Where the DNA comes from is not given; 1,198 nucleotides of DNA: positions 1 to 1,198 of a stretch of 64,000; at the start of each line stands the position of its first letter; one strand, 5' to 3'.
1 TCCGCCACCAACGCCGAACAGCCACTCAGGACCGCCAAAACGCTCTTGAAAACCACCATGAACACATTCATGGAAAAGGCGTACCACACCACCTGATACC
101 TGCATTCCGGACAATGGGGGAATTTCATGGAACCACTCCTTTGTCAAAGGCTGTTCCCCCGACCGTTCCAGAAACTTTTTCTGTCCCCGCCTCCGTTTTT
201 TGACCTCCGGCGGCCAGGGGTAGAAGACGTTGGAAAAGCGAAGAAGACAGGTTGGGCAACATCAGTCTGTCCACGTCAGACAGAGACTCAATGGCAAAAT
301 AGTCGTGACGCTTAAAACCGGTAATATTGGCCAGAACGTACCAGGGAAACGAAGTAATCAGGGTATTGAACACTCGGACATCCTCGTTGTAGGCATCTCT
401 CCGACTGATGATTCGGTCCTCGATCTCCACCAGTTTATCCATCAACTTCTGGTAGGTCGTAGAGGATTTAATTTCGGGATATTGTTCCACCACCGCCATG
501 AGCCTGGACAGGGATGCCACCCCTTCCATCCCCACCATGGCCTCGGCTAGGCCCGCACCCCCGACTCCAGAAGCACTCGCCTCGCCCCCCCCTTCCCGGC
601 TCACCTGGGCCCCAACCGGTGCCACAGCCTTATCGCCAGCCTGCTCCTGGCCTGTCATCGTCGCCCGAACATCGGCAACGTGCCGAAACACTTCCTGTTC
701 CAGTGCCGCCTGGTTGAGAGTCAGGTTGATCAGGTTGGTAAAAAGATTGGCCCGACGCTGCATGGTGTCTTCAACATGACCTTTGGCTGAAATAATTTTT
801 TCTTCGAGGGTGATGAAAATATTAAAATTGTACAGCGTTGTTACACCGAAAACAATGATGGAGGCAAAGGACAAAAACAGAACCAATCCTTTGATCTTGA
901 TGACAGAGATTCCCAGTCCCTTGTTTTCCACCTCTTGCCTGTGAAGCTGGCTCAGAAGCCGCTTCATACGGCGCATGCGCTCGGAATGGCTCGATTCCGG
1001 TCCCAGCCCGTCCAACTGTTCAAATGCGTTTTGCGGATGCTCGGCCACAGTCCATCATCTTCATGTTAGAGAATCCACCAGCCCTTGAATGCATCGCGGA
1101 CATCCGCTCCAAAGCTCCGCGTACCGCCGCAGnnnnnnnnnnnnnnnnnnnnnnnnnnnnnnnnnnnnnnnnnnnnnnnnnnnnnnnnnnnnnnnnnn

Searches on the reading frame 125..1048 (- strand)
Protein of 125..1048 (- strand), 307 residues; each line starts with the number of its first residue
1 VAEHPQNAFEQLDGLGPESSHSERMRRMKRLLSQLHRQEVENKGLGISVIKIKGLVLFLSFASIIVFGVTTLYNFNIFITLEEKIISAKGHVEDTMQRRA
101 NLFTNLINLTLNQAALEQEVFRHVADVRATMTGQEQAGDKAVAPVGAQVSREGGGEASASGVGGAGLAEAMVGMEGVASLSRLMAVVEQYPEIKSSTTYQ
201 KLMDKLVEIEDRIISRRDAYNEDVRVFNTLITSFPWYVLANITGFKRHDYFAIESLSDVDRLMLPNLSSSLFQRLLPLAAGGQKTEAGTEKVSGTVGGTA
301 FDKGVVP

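Call 3: search_protein_families(library=pfam, proteins=[window:125-1048:-], max_evalue=0.01)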
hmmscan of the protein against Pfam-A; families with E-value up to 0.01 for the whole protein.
window:125-1048:- (307 aa): 1 family
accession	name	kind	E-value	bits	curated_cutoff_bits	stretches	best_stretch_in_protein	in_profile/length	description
PF04011.17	LemA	-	1.7e-30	106.2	26.2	1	91-255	4-139/149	LemA family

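Call 4: search_protein_families(library=ncbifam, proteins=[window:125-1048:-], max_evalue=0.01)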
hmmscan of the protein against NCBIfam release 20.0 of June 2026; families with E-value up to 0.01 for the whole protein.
window:125-1048:- (307 aa): 1 family
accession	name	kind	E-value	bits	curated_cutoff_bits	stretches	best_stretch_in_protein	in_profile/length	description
NF040966.1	MamQ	equivalog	4.6e-74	248.6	250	1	60-281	1-216/221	magnetosome protein MamQ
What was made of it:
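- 125..1048 (-): mamQ. NF040966 MamQ, 248.6 bits (call 4)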
